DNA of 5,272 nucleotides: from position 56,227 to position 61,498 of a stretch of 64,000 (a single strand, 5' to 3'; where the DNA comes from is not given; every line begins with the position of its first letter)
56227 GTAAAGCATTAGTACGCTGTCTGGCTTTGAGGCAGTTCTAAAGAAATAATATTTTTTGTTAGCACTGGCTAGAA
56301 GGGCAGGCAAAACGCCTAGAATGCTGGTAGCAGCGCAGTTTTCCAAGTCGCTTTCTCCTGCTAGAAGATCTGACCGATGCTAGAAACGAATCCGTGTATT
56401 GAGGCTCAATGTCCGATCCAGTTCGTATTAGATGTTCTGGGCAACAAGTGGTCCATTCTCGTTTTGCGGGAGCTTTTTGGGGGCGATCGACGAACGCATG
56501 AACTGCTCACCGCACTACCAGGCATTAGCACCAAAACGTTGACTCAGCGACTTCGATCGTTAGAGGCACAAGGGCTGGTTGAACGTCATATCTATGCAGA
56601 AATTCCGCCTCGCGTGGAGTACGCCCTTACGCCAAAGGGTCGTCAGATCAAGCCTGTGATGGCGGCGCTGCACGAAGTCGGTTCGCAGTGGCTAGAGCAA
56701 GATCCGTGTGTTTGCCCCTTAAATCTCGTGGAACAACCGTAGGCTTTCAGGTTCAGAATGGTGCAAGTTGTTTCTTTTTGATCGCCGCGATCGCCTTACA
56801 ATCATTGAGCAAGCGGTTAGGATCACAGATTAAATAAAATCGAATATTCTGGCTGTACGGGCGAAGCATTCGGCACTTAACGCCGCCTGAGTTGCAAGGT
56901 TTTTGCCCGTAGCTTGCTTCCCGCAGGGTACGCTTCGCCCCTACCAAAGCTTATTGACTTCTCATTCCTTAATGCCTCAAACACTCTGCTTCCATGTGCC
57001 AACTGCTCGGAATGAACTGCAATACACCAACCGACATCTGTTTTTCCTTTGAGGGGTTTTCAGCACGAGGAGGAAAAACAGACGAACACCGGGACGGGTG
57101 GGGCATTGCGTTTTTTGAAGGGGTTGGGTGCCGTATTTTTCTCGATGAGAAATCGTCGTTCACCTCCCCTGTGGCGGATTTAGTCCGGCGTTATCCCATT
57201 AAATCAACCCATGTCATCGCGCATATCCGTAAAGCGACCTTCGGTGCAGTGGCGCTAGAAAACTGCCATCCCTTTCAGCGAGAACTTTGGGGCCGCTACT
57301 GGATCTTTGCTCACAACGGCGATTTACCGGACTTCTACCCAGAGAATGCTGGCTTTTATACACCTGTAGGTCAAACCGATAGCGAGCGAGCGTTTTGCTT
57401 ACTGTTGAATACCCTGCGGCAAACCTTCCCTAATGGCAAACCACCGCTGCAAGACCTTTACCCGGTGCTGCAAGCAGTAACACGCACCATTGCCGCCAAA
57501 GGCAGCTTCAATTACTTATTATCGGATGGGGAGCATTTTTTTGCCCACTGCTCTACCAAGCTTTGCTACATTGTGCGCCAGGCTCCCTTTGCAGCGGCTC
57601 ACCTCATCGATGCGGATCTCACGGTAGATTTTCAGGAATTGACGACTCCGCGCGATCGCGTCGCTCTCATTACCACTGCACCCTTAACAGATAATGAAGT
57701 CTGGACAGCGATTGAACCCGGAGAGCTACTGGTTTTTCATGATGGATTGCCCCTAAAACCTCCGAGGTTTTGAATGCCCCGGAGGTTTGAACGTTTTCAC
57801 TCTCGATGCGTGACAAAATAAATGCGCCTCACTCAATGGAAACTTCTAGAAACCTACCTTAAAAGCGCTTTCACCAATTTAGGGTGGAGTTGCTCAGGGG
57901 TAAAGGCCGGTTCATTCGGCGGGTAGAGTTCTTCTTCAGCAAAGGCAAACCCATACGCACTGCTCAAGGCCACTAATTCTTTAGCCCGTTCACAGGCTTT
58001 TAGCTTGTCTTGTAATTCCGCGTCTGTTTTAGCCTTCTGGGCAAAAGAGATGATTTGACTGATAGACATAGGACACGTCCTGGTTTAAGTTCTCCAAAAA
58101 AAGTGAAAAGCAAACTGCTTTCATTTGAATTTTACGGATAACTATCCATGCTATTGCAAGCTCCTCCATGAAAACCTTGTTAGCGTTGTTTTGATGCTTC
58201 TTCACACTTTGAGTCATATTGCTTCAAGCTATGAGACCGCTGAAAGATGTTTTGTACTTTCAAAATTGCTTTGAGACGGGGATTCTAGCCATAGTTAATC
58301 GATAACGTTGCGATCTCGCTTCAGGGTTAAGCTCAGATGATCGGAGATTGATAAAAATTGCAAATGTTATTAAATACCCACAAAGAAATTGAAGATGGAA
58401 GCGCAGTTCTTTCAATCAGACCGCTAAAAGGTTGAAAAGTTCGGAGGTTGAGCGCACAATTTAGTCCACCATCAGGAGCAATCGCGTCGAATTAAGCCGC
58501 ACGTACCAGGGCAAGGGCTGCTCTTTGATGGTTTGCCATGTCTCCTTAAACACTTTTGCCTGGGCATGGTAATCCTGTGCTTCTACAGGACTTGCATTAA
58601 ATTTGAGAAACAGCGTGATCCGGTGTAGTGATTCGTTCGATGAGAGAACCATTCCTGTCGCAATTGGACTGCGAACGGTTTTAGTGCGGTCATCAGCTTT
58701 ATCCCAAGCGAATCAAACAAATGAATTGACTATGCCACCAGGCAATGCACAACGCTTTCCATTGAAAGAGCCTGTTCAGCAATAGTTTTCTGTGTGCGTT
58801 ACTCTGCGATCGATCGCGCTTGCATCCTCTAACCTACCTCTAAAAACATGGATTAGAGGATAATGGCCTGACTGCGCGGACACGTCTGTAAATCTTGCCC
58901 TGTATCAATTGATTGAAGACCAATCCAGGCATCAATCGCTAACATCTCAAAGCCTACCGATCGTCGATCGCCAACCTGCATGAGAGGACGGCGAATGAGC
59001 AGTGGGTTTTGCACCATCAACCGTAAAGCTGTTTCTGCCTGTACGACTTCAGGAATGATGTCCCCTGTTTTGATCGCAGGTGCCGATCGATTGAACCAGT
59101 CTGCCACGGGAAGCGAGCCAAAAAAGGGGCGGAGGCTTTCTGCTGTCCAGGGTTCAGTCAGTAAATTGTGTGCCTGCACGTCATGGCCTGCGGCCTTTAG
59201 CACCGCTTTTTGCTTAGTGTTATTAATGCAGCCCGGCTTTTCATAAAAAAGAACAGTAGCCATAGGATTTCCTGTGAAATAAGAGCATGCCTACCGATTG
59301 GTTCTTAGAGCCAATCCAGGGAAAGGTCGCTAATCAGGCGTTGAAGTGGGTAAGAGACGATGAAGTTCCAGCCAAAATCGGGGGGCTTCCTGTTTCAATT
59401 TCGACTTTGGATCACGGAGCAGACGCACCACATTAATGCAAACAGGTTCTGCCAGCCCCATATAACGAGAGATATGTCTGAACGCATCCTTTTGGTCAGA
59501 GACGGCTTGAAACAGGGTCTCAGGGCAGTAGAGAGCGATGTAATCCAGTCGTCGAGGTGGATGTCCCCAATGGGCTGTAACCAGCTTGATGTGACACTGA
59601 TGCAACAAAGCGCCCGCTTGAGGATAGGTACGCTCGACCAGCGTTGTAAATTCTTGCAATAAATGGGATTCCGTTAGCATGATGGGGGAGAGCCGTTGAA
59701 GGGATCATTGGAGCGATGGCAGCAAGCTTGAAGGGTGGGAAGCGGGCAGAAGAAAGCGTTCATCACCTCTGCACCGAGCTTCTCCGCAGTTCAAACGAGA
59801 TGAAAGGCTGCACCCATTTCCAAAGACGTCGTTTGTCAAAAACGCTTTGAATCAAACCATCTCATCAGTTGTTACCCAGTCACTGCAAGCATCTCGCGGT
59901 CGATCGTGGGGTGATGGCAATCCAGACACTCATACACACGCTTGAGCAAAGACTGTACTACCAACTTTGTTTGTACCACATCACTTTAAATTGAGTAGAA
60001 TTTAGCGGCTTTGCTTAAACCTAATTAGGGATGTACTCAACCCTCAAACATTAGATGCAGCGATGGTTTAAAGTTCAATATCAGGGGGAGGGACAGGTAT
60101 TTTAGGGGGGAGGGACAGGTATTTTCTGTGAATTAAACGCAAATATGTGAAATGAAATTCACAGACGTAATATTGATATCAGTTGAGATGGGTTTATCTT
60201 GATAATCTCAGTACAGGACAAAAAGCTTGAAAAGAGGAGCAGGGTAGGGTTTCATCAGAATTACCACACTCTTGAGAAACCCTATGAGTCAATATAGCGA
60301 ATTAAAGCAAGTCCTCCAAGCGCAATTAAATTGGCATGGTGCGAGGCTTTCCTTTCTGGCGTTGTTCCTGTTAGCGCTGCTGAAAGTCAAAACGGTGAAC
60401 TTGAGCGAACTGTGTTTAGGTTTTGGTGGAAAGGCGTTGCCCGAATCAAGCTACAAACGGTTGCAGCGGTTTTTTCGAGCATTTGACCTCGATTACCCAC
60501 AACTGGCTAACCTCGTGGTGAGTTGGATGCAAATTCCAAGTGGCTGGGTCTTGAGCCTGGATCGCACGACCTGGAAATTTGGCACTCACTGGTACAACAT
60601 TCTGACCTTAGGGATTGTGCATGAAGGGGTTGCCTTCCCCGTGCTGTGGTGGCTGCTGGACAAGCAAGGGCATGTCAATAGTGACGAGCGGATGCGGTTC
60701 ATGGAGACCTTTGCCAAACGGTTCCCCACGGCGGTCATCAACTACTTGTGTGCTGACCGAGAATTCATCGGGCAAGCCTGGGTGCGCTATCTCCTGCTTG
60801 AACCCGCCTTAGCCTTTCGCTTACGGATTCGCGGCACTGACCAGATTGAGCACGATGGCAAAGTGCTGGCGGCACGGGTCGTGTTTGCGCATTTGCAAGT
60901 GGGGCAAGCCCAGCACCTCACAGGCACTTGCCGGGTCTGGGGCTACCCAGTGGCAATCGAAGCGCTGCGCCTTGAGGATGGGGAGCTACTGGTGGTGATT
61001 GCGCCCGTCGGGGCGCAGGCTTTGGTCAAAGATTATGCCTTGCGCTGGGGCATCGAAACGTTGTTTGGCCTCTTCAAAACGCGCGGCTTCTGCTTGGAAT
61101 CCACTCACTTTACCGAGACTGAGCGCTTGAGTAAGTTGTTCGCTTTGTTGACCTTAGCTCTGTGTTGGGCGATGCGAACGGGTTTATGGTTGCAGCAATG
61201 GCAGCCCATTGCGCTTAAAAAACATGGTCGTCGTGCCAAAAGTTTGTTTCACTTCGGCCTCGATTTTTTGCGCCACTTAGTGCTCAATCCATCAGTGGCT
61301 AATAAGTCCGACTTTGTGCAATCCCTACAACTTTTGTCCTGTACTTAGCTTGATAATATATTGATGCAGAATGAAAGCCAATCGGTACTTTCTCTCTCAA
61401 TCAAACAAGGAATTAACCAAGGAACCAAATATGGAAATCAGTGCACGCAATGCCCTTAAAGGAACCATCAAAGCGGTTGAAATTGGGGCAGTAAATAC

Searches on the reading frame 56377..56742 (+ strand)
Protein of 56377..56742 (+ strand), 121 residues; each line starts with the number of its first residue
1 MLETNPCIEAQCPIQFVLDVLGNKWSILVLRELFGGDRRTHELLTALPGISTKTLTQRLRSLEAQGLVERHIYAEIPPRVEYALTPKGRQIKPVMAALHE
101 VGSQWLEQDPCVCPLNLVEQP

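Call 46: search_protein_families(library=pfam, proteins=[window:56377-56742:+], max_evalue=0.00001)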
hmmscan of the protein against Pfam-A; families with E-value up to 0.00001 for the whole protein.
window:56377-56742:+ (121 aa): 1 family
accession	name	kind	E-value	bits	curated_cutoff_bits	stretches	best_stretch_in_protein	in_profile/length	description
PF01638.23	HxlR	-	1.4e-32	111.8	20.8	1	20-109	1-90/91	HxlR-like helix-turn-helix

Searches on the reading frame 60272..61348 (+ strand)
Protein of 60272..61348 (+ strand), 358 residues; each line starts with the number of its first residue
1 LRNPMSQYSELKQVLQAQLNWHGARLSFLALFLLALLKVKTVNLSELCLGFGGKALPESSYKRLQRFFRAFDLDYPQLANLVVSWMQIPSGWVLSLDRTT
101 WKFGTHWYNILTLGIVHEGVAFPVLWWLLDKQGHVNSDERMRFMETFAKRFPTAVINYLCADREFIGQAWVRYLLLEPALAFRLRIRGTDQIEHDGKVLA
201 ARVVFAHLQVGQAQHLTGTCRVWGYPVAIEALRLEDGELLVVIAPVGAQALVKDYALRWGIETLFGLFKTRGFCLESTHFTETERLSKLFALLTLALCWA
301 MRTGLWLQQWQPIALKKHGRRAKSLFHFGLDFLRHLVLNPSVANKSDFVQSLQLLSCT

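Call 9: search_protein_families(library=ncbifam, proteins=[window:60272-61348:+], max_evalue=0.00001)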
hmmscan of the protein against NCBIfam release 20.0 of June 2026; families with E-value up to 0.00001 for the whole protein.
window:60272-61348:+ (358 aa): 1 family
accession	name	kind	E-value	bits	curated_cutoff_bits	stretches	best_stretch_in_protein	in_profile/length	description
NF033591.1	transpos_IS4_2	equivalog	7.1e-76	255.5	152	1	42-356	1-338/340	IS4 family transposase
